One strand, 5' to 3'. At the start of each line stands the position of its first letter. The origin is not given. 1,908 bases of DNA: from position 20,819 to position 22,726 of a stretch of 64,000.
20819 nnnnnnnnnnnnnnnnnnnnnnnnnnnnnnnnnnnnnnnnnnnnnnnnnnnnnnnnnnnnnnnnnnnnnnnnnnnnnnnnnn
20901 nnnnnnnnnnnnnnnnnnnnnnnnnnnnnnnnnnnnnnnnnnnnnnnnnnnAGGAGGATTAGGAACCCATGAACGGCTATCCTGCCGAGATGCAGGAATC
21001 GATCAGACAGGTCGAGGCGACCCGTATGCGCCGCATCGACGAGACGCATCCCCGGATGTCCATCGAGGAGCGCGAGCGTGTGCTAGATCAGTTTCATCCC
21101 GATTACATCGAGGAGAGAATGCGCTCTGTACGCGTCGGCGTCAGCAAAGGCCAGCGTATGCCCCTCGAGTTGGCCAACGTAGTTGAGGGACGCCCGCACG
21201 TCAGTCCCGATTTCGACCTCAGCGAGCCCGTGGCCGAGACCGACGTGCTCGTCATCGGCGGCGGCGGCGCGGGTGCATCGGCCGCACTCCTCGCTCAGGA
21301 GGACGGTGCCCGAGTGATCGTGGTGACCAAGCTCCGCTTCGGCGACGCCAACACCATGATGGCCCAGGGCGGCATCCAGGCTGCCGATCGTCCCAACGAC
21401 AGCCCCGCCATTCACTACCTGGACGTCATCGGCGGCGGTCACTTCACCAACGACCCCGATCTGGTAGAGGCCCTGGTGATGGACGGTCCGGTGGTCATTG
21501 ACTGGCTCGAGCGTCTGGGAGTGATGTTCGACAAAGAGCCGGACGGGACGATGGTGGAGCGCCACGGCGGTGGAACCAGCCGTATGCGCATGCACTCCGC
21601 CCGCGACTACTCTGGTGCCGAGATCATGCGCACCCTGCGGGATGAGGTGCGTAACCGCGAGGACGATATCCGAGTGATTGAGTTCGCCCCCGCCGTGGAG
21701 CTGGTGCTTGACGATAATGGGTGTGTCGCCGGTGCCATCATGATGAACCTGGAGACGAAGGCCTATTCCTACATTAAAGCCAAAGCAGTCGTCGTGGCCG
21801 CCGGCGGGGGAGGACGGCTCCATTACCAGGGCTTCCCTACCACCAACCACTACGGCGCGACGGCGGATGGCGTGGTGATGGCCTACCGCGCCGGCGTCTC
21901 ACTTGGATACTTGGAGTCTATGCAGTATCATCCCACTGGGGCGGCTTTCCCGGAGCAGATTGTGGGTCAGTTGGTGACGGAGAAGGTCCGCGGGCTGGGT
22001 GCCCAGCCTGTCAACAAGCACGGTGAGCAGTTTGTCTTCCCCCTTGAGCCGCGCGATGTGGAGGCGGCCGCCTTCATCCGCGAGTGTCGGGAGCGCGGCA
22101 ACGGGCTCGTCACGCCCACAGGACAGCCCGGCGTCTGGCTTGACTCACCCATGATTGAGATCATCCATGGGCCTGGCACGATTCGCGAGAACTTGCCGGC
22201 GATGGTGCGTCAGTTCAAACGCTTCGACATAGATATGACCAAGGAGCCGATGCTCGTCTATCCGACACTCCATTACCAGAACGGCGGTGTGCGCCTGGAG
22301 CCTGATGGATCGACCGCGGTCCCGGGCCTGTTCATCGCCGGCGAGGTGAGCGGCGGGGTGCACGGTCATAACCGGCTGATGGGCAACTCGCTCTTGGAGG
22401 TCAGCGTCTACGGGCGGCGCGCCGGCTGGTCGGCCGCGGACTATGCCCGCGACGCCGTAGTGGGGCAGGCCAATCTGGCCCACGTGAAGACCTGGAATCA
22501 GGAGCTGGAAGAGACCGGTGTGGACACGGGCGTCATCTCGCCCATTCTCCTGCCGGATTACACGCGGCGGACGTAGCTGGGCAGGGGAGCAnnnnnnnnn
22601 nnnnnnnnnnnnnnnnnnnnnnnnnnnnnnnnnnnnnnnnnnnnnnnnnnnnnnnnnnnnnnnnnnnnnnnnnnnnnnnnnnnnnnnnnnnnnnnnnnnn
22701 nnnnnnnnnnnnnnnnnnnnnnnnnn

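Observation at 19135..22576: FrhB/FdhB-like, SdhB-like and SdhA-like genes embedded between mvhD and hdrA: candidate thiol- or Hdr-linked fumarate reductase (TfrAB-like)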

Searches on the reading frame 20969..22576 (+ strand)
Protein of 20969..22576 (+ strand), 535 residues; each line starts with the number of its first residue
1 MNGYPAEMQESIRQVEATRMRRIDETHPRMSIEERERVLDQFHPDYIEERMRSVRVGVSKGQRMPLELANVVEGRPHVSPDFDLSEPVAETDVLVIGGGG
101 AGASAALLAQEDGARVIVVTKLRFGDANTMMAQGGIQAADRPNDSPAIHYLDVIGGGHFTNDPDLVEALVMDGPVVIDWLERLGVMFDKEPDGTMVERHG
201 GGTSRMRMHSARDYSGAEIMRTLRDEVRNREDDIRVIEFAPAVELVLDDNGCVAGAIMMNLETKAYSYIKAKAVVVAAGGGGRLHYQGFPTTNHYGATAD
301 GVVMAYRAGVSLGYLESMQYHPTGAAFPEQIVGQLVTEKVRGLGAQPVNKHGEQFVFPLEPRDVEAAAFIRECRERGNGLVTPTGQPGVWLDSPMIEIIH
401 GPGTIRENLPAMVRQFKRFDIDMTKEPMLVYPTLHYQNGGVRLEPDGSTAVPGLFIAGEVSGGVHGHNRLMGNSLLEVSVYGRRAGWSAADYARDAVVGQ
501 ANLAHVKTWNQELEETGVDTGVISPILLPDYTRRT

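Call 3: search_protein_families(library=pfam, proteins=[window:20969-22576:+], max_evalue=0.001)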
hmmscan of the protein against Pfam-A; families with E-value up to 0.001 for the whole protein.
window:20969-22576:+ (535 aa): 7 families
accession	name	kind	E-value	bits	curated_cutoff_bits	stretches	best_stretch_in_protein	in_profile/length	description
PF00890.30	FAD_binding_2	-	1.6e-72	245.5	20.4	1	92-475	1-414/414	FAD binding domain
PF01266.30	DAO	-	5.1e-08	33.3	27.9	1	92-206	1-102/353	FAD dependent oxidoreductase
PF07992.20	Pyr_redox_2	-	2.9e-07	30.6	26.1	1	92-289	2-119/291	Pyridine nucleotide-disulphide oxidoreductase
PF03486.20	HI0933_like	-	6.6e-07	29.4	50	1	92-460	2-219/244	HI0933-like protein Rossmann domain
PF01134.28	GIDA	-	5.7e-05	22.8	22.1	0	92-121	1-30/391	Glucose inhibited division protein A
PF01494.25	FAD_binding_3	-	0.00019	21.2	22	1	90-123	1-34/349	FAD binding domain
PF12831.13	FAD_oxidored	-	0.00038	20.3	27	1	92-122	1-31/416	FAD dependent oxidoreductase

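Call 5: search_protein_families(library=ncbifam, proteins=[window:20969-22576:+], max_evalue=0.001)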
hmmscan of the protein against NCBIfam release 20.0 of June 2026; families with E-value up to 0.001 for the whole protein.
window:20969-22576:+ (535 aa): 50 families (the best 25 are shown)
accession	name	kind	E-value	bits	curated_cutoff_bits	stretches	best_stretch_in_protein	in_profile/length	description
NF004900.0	PRK06263.1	equivalog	4.2e-102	342.5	718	1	88-515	5-426/546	fumarate reductase (CoM/CoB) subunit TfrA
NF005866.0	PRK07803.1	equivalog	2.3e-86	290.3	819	2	90-359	8-287/631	fumarate reductase/succinate dehydrogenase flavoprotein subunit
NF005867.0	PRK07804.1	equivalog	6.1e-84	282.2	639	1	89-502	17-426/548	L-aspartate oxidase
TIGR01812.1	sdhA_frdA_Gneg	subfamily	6.8e-84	282.3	567.3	1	92-504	1-415/568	succinate dehydrogenase or fumarate reductase, flavoprotein subunit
TIGR00551.1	nadB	equivalog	6.9e-84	282.3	452.75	1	90-493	2-389/489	L-aspartate oxidase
NF005636.0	PRK07395.1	subfamily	1.1e-74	251.7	723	1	88-484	10-397/560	L-aspartate oxidase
NF004724.0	PRK06069.1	subfamily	3.5e-71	240.1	826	1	90-502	5-423/577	succinate dehydrogenase/fumarate reductase flavoprotein subunit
NF005701.0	PRK07512.1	equivalog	3.2e-70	236.9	528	1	89-498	8-402/516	L-aspartate oxidase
NF005978.0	PRK08071.1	equivalog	4.3e-69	233.3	621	1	90-489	3-384/514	L-aspartate oxidase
TIGR01816.1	sdhA_forward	equivalog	3.7e-67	226.8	727.35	1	91-497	3-419/584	succinate dehydrogenase flavoprotein subunit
NF006567.0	PRK09077.1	equivalog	4.2e-67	226.6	629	1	89-511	7-423/537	L-aspartate oxidase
NF006686.0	PRK09231.1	equivalog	5.1e-64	216.8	854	1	89-502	4-424/598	fumarate reductase (quinol) flavoprotein subunit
TIGR01176.1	fum_red_Fp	equivalog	6.4e-64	216.6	932.7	1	89-511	2-433/580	fumarate reductase (quinol) flavoprotein subunit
NF004613.0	PRK05945.1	equivalog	6.6e-64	216.5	824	1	90-503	3-423/575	succinate dehydrogenase/fumarate reductase flavoprotein subunit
NF004820.0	PRK06175.1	equivalog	1.6e-63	215.1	472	1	90-492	4-386/433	L-aspartate oxidase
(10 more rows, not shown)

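Call 6: search_solved_structures(query=window:20969-22576:+, max_evalue=0.001)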
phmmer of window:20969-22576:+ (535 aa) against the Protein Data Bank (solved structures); distinct sequences matched with E-value up to 0.001: 57.
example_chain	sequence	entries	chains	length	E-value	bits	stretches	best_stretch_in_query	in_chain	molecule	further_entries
7d6v_A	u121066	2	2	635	8e-71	242.6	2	91-361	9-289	Succinate dehydrogenase subunit A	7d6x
1nek_A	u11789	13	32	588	5e-56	193.8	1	87-491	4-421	Succinate dehydrogenase flavoprotein subunit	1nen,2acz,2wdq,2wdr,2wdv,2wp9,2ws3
2b76_A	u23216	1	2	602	5.4e-52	180.5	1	90-507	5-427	Fumarate reductase flavoprotein subunit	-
5kxj_A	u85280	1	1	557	7.1e-52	180.1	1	86-490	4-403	L-aspartate oxidase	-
1chu_A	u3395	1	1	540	1.2e-51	179.4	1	89-511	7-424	PROTEIN (L-ASPARTATE OXIDASE)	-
3p4p_A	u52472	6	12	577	1.3e-51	179.3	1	90-507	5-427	Fumarate reductase flavoprotein subunit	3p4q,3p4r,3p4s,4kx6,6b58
1kf6_A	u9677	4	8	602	1.5e-51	179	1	90-507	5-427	FUMARATE REDUCTASE FLAVOPROTEIN | Fumarate reductase flavoprotein subunit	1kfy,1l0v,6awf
5vpn_A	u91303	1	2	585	3.3e-51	177.9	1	90-507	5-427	Fumarate reductase flavoprotein subunit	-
3cir_A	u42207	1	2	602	7.2e-51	176.8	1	90-507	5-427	Fumarate reductase flavoprotein subunit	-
1knp_A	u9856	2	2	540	1.1e-50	176.2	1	89-511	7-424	L-aspartate oxidase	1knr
6lum_A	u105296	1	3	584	1.7e-48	169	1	91-495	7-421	Succinate dehydrogenase subunit A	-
1d4c_A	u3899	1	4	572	4.7e-47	164.2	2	88-374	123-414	FLAVOCYTOCHROME C FUMARATE REDUCTASE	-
1d4d_A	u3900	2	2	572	8.5e-47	163.3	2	88-374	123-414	FLAVOCYTOCHROME C FUMARATE REDUCTASE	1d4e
8b6g_CA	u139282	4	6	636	1.2e-45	159.6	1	91-486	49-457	Succinate dehydrogenase [ubiquinone] flavoprotein subunit, mitochondrial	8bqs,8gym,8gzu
4ysx_A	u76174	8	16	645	2.8e-45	158.4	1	91-486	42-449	Succinate dehydrogenase flavoprotein | Succinate dehydrogenase [ubiquinone] flavoprotein subunit, mitochondrial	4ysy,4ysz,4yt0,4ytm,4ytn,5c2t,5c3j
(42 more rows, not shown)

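Call 11: find_homologous_proteins(query=window:20969-22576:+, max_evalue=1e-20)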
Query window:20969-22576:+ (535 aa): 8000 proteins with E <= 1e-20 among 8000 candidates; the best 120 are listed.
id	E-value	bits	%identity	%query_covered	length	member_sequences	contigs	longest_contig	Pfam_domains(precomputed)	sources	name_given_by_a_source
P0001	0.0e+0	1214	100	100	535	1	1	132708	PF01266.31,PF00890.31,PF07992.21,PF03486.21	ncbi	-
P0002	0.0e+0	1083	89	100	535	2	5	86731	PF01266.31,PF00890.31,PF07992.21,PF03486.21,PF01134.29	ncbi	ncbi:MAG: FAD-dependent oxidoreductase [Anaerolineae bacterium]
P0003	0.0e+0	1082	88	100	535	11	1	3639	PF01266.31,PF00890.31,PF07992.21,PF03486.21,PF12831.14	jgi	-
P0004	0.0e+0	1080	88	100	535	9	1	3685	PF01266.31,PF00890.31,PF07992.21,PF03486.21,PF12831.14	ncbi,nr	ncbi:MAG: FAD-binding protein [Anaerolineae bacterium]|nr:FAD-binding protein [Anaerolineae bacteriu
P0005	0.0e+0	1075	86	100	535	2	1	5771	PF01266.31,PF00890.31,PF07992.21,PF03486.21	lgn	-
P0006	0.0e+0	1075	87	100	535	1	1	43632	PF01266.31,PF00890.31,PF07992.21,PF03486.21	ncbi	-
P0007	0.0e+0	1073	86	100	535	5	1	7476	PF01266.31,PF00890.31,PF07992.21,PF03486.21,PF12831.14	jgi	jgi:succinate dehydrogenase / fumarate reductase flavoprotein subunit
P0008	0.0e+0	1073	87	100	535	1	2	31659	PF01266.31,PF00890.31,PF07992.21,PF03486.21,PF12831.14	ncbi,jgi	ncbi:MAG: FAD-binding protein [Anaerolineae bacterium]|jgi:succinate dehydrogenase/fumarate reductas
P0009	0.0e+0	1071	87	100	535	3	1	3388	PF01266.31,PF00890.31,PF07992.21,PF03486.21,PF01134.29,PF12831.14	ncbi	-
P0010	0.0e+0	1071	87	100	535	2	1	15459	PF01266.31,PF00890.31,PF07992.21,PF03486.21,PF01134.29,PF12831.14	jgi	jgi:succinate dehydrogenase / fumarate reductase flavoprotein subunit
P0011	0.0e+0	1069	86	100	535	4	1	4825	PF01266.31,PF00890.31,PF07992.21,PF03486.21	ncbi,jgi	ncbi:MAG: FAD-binding protein [Anaerolineae bacterium]|jgi:succinate dehydrogenase/fumarate reductas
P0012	0.0e+0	1067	86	100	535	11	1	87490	PF01266.31,PF00890.31,PF07992.21,PF03486.21,PF01134.29,PF12831.14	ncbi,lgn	-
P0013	0.0e+0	1067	87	100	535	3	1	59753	PF01266.31,PF00890.31,PF07992.21,PF03486.21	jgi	jgi:succinate dehydrogenase / fumarate reductase flavoprotein subunit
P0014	0.0e+0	1063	86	100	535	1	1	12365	PF01266.31,PF00890.31,PF07992.21,PF03486.21,PF01134.29,PF12831.14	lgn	-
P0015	0.0e+0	1054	85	100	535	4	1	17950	PF01266.31,PF00890.31,PF07992.21,PF03486.21,PF12831.14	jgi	-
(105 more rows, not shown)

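Call 25: list_cluster_members(proteins=[P0121, P0122, P0123, P0127, P0128, P0129, P0140, P0147, P0153, P0164])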
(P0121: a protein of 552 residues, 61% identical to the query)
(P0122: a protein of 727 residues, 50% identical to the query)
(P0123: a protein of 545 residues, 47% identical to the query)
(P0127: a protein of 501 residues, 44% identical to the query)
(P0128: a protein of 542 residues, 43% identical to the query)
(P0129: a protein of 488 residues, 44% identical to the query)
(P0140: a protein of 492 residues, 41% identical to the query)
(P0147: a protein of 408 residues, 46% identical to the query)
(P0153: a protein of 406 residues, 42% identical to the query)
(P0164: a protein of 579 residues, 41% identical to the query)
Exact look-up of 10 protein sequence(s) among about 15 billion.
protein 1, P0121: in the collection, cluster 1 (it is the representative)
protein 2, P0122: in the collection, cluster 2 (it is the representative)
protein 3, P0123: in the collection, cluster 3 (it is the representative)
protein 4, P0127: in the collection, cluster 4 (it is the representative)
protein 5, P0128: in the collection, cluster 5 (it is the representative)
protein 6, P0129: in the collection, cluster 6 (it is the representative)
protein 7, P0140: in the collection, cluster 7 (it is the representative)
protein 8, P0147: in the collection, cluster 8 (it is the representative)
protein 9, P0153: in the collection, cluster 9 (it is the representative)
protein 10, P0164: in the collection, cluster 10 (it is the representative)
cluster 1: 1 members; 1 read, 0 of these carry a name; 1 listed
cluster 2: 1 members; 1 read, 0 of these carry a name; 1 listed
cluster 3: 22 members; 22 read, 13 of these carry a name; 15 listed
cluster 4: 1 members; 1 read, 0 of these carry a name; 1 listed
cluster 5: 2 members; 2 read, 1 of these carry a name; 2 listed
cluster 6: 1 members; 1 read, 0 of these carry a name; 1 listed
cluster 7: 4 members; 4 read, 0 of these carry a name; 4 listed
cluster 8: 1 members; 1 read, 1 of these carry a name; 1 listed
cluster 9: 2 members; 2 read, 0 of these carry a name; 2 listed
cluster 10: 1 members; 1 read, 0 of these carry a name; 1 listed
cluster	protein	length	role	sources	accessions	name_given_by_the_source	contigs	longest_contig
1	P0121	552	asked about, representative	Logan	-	-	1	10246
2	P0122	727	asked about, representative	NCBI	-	-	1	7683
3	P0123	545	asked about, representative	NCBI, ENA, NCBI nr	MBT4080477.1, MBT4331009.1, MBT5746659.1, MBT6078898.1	MAG: FAD-binding protein [Gammaproteobacteria bacterium] | FAD-binding protein [Gammaproteobacteria bacterium]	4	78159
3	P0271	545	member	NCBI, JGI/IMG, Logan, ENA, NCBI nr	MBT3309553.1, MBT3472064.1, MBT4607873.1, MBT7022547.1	MAG: FAD-binding protein [Gammaproteobacteria bacterium] | succinate dehydrogenase / fumarate reductase flavoprotein subunit/L-aspartate oxidase | FAD-binding protein [Gammaproteobacteria bacterium]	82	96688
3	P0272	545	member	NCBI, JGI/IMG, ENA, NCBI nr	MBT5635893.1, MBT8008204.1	MAG: FAD-binding protein [Gammaproteobacteria bacterium] | FAD-binding protein [Gammaproteobacteria bacterium]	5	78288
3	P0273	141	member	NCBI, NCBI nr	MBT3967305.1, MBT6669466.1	MAG: FAD-binding protein, partial [Gammaproteobacteria bacterium] | FAD-binding protein [Gammaproteobacteria bacterium]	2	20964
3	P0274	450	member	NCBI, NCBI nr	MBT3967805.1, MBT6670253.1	MAG: FAD-binding protein, partial [Gammaproteobacteria bacterium] | FAD-binding protein [Gammaproteobacteria bacterium]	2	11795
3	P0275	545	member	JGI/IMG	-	succinate dehydrogenase / fumarate reductase flavoprotein subunit/L-aspartate oxidase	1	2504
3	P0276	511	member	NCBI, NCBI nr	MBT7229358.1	MAG: FAD-binding protein, partial [Gammaproteobacteria bacterium] | FAD-binding protein [Gammaproteobacteria bacterium]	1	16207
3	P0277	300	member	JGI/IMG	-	succinate dehydrogenase / fumarate reductase flavoprotein subunit/L-aspartate oxidase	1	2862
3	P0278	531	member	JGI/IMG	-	succinate dehydrogenase / fumarate reductase flavoprotein subunit/L-aspartate oxidase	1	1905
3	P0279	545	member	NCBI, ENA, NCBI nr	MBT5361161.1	MAG: FAD-binding protein [Gammaproteobacteria bacterium] | FAD-binding protein [Gammaproteobacteria bacterium]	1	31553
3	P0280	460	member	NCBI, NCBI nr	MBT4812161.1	MAG: FAD-binding protein, partial [Thiotrichales bacterium] | FAD-binding protein [Thiotrichales bacterium]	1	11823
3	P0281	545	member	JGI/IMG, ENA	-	succinate dehydrogenase / fumarate reductase flavoprotein subunit/L-aspartate oxidase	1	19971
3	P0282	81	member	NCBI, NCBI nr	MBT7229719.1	MAG: L-aspartate oxidase, partial [Gammaproteobacteria bacterium] | L-aspartate oxidase [Gammaproteobacteria bacterium]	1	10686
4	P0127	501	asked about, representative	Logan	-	-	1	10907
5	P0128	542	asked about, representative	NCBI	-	-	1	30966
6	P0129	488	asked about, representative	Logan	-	-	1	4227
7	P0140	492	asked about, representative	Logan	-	-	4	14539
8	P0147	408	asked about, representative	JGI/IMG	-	succinate dehydrogenase / fumarate reductase flavoprotein subunit/L-aspartate oxidase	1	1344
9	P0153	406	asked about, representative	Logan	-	-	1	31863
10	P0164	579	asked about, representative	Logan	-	-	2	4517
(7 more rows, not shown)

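Call 26: find_encoding_contigs(protein=P0123, flank=8000, max_places=3)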
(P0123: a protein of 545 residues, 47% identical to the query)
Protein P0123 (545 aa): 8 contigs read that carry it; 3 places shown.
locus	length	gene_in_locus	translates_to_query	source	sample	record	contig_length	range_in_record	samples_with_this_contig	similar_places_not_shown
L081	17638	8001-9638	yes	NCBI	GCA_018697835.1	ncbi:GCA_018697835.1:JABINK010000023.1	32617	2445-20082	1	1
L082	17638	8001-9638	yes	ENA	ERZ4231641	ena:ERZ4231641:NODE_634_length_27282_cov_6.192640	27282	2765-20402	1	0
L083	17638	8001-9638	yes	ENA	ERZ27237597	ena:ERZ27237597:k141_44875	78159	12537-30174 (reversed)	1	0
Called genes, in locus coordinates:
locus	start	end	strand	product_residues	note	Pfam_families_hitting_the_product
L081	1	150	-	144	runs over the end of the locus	PF02635:DsrE (weak)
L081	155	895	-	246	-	-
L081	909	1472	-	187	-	PF04542:Sigma70_r2, PF08281:Sigma70_r4_2, PF04545:Sigma70_r4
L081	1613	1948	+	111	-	PF11743:DUF3301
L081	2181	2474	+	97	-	PF00581:Rhodanese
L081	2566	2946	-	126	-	PF02261:Asp_decarbox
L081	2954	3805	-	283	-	PF02569:Pantoate_ligase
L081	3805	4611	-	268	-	PF02548:Pantoate_transf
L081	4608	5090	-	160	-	PF01288:HPPK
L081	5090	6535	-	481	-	PF01743:PolyA_pol, PF12627:PolyA_pol_RNAbd, PF12626:PolyA_pol_arg_C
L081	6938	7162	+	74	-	-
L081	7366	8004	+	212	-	PF13510:Fer2_4 (weak), PF12838:Fer4_7 (faint), PF13183:Fer4_8 (faint), PF13534:Fer4_17 (faint), PF13746:Fer4_18 (faint), PF13187:Fer4_9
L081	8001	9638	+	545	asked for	PF00890:FAD_binding_2, PF01134:GIDA (faint), PF01266:DAO, PF03486:HI0933_like (weak), PF07992:Pyr_redox_2 (faint), PF12831:FAD_oxidored (faint)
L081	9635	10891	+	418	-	PF01512:Complex1_51K, PF10531:SLBB (weak), PF22461:SLBB_2 (weak), PF10589:NADH_4Fe-4S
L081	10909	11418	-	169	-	-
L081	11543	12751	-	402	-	PF05977:MFS_3, PF07690:MFS_1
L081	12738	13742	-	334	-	PF00501:AMP-binding, PF13193:AMP-binding_C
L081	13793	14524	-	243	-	PF01209:Ubie_methyltran, PF13489:Methyltransf_23, PF13649:Methyltransf_25, PF13847:Methyltransf_31, PF08241:Methyltransf_11, PF08242:Methyltransf_12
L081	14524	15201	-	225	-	PF01322:Cytochrom_C_2 (faint)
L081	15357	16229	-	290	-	PF01040:UbiA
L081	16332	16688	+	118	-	-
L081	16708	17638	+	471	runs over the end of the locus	PF01297:ZnuA, PF02630:SCO1-SenC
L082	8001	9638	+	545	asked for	PF00890:FAD_binding_2, PF01134:GIDA (faint), PF01266:DAO, PF03486:HI0933_like (weak), PF07992:Pyr_redox_2 (faint), PF12831:FAD_oxidored (faint)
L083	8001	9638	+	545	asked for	PF00890:FAD_binding_2, PF01134:GIDA (faint), PF01266:DAO, PF03486:HI0933_like (weak), PF07992:Pyr_redox_2 (faint), PF12831:FAD_oxidored (faint)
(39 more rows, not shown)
